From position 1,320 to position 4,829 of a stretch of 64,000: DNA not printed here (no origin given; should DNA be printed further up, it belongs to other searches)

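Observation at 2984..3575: Thirteen near-identical Gly-rich 20-aa repeats (60-bp DNA tandem repeats) inside the 1070-aa minor tail protein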

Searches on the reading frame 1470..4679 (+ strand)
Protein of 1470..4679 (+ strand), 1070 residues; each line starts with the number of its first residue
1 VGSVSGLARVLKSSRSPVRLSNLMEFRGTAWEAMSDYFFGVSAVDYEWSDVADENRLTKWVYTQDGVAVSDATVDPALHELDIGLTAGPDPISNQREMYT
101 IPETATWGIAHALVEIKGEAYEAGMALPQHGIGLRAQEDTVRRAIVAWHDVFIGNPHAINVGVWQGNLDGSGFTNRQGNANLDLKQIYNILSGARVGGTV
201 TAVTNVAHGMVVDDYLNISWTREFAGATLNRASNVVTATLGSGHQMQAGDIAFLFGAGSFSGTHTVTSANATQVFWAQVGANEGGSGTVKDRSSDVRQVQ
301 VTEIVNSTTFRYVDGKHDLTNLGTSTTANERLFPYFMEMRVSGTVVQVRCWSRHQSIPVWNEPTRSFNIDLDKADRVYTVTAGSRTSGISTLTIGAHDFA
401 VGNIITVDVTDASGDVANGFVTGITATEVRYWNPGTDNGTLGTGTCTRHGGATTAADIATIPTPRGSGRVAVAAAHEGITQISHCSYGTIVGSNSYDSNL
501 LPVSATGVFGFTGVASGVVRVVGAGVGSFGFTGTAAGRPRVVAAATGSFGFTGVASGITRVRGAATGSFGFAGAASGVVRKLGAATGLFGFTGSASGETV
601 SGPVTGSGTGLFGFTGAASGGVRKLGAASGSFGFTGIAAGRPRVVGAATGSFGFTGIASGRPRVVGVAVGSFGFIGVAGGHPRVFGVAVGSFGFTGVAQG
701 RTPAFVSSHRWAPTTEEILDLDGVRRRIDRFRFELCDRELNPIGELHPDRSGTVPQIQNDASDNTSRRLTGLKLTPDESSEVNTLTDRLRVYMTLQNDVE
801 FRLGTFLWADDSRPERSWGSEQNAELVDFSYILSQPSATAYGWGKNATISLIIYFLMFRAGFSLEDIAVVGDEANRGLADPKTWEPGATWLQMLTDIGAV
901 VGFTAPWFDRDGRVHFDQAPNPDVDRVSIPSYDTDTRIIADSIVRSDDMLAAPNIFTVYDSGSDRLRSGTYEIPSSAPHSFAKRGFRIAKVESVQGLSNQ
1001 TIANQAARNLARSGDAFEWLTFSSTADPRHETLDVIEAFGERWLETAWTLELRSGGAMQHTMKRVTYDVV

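Call 5: search_protein_families(library=pfam, proteins=[window:1470-4679:+], max_evalue=0.01)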
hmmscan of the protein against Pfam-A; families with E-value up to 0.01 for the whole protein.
window:1470-4679:+ (1070 aa): 0 families

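Call 7: search_dna_similar(query=window:1470-4679:+, collection=phages, mode=protein, max_rows=40)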
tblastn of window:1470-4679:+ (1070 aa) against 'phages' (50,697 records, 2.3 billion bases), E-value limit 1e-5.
Records with a match: 25; places in all: 25; records where one place covers at least 80% of the query: 0.
Best place of each record, by identity: <60% 25.
By first word of the organism name: Bacillus 23; Bacteriophage 1; Geobacillus 1.
By host as written in the record: Bacillus subtilis 7; - 4; Bacillus cereus 4; Bacillus sp. S4 3; Bacillus thuringiensis 2; Bacillus sp. (in: firmicutes) 1; Geobacillus kaustophilus ATCC 8005 1; Bacillus licheniformis DSM13 1; and 2 more.
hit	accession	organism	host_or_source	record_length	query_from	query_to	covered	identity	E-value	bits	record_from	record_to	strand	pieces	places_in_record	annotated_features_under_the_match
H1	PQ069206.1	Bacillus phage S4-4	Bacillus sp. S4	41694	730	1065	31%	24.3%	6e-12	76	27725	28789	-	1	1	record has no annotation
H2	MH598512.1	Bacillus phage Wes44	soil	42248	731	1067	31%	23.5%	4e-13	81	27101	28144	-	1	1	hypothetical protein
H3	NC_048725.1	Bacillus phage Wes44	soil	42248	731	1067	31%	23.5%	4e-13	81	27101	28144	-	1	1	hypothetical protein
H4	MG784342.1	Bacillus phage Carmen17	Bacillus thuringiensis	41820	731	1067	31%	23.5%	4e-13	80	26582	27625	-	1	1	hypothetical protein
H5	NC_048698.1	Bacillus phage Carmen17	Bacillus thuringiensis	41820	731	1067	31%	23.5%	4e-13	80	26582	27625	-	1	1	hypothetical protein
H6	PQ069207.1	Bacillus phage S4-5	Bacillus sp. S4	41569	731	1065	31%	23.5%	3e-12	77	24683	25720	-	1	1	record has no annotation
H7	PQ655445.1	Bacillus phage BCE1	Bacillus sp. (in: firmicutes)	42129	731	1065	31%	23.1%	2e-13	82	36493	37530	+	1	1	hypothetical protein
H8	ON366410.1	Bacillus phage vB_BceS_LY1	Bacillus cereus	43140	731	1065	31%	22.9%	3e-11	74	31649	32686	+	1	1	minor tail protein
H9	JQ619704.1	Bacillus phage PBC1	Bacillus cereus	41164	731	1067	31%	22.4%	3e-12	77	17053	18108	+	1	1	hypothetical protein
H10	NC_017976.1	Bacillus phage PBC1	Bacillus cereus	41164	731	1067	31%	22.4%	3e-12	77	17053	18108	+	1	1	hypothetical protein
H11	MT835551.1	Bacteriophage sp.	human fecal samples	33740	782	1064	26%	26.6%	3e-11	74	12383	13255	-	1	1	record has no annotation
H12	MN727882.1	Geobacillus phage GBK1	Geobacillus kaustophilus ATCC 8005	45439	762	1065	28%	24.5%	1e-15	89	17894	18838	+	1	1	hypothetical protein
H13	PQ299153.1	Bacillus phage Jayan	Bacillus licheniformis DSM13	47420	774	1065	27%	24.2%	2e-9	69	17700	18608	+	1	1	hypothetical protein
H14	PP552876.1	Bacillus phage PK-1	-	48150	774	1065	27%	24.2%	2e-9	68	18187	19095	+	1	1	hypothetical protein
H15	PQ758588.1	Bacillus phage PS1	Bacillus licheniformis HNIBR-BC151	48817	774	1065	27%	24.2%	2e-9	68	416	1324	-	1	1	hypothetical protein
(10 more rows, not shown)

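Call 8: search_protein_families(library=phrogs, proteins=[window:1470-4679:+], max_evalue=0.01)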
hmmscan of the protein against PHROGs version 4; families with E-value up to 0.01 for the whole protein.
window:1470-4679:+ (1070 aa): 3 families
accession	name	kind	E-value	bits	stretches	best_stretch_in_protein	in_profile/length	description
phrog_26795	-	unknown function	1.6e-12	47.7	1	781-1065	417-725/728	-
phrog_1887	-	tail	1.4e-11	45.1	1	775-1065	356-655/670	tail protein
phrog_19249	-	tail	0.00026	21.6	2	605-703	193-294/396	minor tail protein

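Call 11: find_homologous_proteins(query=window:1470-4679:+)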
Query window:1470-4679:+ (1070 aa): 17 proteins with E <= 0.001 among 8000 candidates.
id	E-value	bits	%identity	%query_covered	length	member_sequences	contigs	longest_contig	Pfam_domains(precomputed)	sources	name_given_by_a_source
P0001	0.0e+0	2403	100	100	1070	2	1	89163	-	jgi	-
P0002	0.0e+0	1138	65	66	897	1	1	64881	-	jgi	jgi:hypothetical protein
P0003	1.8e-241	822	71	50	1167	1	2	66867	-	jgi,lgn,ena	-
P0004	1.3e-217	743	52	65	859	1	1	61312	-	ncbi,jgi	jgi:hypothetical protein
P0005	1.3e-197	677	57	55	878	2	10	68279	-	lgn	-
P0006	2.3e-110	388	43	47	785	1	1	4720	-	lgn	-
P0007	4.8e-109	384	39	46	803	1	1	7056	-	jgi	jgi:hypothetical protein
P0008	1.1e-108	383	41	55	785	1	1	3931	-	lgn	-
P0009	1.1e-103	366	51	18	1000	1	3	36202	-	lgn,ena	-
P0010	4.1e-98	348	48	18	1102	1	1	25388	-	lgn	-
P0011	1.2e-96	343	49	18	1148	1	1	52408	-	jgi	jgi:hypothetical protein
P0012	2.2e-96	342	46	18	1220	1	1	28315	-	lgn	-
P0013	1.4e-95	339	48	18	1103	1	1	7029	-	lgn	-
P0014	3.2e-94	335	48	18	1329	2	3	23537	-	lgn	-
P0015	1.5e-93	333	48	18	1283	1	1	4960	-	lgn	-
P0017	5.2e-86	308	43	18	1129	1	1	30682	-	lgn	-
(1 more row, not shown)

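Call 18: find_encoding_contigs(protein=P0001, flank=10000, max_places=3)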
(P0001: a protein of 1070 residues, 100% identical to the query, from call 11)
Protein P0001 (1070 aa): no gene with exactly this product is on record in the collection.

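Call 19: find_encoding_contigs(protein=P0002, flank=10000, max_places=2)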
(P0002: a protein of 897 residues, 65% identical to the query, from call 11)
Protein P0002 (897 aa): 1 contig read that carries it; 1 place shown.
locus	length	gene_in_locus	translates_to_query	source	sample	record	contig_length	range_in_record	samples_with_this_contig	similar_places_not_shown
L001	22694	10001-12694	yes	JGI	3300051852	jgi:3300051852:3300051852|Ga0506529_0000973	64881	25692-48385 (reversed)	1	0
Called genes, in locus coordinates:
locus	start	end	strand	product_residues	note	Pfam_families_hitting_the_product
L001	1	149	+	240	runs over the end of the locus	-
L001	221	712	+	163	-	PF25595:Phage_TTP_16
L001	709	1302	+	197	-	-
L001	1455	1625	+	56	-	-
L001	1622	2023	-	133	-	-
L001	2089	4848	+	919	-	PF10145:PhageMin_Tail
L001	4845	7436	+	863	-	PF13385:Laminin_G_3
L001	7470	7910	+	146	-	-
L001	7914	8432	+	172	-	-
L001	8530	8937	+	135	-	PF23140:Gp80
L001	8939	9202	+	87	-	-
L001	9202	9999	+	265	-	-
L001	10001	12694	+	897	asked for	-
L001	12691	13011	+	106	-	-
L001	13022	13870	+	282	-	PF01510:Amidase_2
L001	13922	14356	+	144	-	-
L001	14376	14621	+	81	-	-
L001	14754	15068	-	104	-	-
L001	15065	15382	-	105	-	PF19800:DUF6283 (weak)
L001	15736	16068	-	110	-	-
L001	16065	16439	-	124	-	-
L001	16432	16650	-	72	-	-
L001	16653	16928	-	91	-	-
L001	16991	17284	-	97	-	-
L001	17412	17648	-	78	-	-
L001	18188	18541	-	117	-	-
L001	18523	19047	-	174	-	-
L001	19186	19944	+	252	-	PF25283:DUF7873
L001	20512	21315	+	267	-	PF01381:HTH_3, PF12844:HTH_19 (weak), PF13560:HTH_31, PF19054:DUF5753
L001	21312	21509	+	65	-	PF04149:DUF397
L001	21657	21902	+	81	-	-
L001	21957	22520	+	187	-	-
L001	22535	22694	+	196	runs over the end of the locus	-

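Call 20: find_encoding_contigs(protein=P0004, flank=10000, max_places=2)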
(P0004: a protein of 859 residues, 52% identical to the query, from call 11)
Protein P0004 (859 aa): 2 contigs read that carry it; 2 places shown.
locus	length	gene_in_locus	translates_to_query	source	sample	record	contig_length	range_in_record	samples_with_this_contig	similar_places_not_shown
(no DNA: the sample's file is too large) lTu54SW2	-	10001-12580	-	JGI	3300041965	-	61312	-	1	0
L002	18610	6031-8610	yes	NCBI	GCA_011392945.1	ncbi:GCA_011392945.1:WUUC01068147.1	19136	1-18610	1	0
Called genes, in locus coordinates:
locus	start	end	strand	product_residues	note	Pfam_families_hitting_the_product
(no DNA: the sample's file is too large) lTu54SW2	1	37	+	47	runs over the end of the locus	-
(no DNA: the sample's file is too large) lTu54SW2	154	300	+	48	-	-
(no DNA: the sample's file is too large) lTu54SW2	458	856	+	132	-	-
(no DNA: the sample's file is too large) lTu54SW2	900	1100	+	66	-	-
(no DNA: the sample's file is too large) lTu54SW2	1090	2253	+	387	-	PF13810:DUF4185, PF16396:DUF5005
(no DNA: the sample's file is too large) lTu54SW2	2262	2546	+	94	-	-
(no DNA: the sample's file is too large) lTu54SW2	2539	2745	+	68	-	-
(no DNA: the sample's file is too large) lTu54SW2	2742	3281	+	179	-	-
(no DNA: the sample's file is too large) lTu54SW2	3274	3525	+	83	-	-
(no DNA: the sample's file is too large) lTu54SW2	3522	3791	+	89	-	-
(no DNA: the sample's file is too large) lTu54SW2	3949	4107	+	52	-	-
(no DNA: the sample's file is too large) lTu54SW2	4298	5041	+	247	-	-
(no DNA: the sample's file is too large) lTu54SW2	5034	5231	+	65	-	-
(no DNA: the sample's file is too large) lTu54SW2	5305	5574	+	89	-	-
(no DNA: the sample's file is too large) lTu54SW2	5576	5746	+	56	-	-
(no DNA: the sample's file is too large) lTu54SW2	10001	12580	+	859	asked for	-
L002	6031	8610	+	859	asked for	-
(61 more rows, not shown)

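Call 21: find_encoding_contigs(protein=P0005, flank=10000, max_places=2)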
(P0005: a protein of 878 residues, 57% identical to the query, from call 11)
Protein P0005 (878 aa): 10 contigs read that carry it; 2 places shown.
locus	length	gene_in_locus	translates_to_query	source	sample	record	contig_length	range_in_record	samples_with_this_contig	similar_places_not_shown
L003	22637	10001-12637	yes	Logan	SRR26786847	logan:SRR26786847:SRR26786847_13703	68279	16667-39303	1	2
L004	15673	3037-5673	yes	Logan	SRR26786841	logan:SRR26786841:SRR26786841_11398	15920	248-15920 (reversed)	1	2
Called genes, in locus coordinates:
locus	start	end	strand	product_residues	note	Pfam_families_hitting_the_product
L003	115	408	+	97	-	-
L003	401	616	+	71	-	-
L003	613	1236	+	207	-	-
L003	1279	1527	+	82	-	-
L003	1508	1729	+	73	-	-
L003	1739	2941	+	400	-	-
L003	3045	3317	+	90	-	-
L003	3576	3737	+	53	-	-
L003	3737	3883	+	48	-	-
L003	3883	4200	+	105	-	-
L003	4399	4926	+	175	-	-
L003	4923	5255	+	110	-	-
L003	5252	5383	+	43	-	-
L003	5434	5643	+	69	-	-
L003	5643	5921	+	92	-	-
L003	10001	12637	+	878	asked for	-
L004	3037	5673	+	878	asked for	-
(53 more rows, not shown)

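Call 22: get_annotated_region(hit=H9, flank=7000)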
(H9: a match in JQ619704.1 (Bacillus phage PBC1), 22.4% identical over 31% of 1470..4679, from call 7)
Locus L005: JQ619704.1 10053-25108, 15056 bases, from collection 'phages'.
description: Bacillus phage PBC1, complete genome.
organism: Bacillus phage PBC1 (NCBI taxid 1161901)
taxonomy: Viruses; Duplodnaviria; Heunggongvirae; Uroviricota; Caudoviricetes; Gutmannvirinae; Pebcunavirus; Pebcunavirus PBC1
host: Bacillus cereus; source: -; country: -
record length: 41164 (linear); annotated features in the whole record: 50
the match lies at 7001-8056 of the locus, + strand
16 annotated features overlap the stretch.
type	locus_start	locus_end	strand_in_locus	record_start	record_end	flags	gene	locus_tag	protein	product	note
CDS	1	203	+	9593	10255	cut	-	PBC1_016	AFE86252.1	hypothetical protein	gp15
CDS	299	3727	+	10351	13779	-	-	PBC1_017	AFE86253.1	tail length tape measure protein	-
CDS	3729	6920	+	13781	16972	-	-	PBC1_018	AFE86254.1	putative YD repeat protein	-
CDS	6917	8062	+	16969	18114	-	-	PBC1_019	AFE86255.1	hypothetical protein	-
CDS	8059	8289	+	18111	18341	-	-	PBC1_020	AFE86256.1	hypothetical protein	-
CDS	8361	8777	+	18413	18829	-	-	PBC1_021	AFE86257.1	holin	-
CDS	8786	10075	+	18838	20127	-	-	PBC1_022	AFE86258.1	hypothetical protein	-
CDS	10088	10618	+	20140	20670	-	-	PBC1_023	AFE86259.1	hypothetical protein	-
CDS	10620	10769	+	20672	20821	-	-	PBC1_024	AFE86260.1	hypothetical protein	-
CDS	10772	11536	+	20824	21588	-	-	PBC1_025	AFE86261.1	N-acetylmuramoyl-L-alanine amidase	-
CDS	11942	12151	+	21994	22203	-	-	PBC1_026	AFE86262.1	hypothetical protein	-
CDS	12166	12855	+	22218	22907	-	-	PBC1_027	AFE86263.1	hypothetical protein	-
CDS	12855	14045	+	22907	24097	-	-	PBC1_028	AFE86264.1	hypothetical protein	-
CDS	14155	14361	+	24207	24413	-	-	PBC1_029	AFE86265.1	hypothetical protein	-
CDS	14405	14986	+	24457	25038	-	-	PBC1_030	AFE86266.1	hypothetical protein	-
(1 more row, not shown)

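Call 26: search_solved_structures(query=window:1470-4679:+, max_evalue=1, show_alignments=2)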
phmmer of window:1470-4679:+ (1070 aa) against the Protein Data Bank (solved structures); distinct sequences matched with E-value up to 1: 0.

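Call 28: find_encoding_contigs(protein=P0003, flank=10000, max_places=1)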
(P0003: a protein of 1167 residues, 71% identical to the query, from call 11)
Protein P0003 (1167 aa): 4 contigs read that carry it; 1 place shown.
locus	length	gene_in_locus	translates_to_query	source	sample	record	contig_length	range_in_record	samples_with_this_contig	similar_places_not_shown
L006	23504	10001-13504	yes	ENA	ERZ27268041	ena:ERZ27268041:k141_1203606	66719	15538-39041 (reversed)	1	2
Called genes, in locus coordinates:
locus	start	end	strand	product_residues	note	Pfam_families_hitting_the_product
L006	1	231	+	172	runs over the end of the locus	-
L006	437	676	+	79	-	-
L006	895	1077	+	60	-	-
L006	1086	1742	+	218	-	-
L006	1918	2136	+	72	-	-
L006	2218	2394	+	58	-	-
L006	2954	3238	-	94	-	-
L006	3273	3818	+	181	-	-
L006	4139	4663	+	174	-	-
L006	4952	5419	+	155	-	PF23140:Gp80 (weak)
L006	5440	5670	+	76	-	-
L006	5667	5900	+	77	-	-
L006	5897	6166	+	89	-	-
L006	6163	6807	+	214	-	-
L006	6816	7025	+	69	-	PF04149:DUF397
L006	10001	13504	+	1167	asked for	-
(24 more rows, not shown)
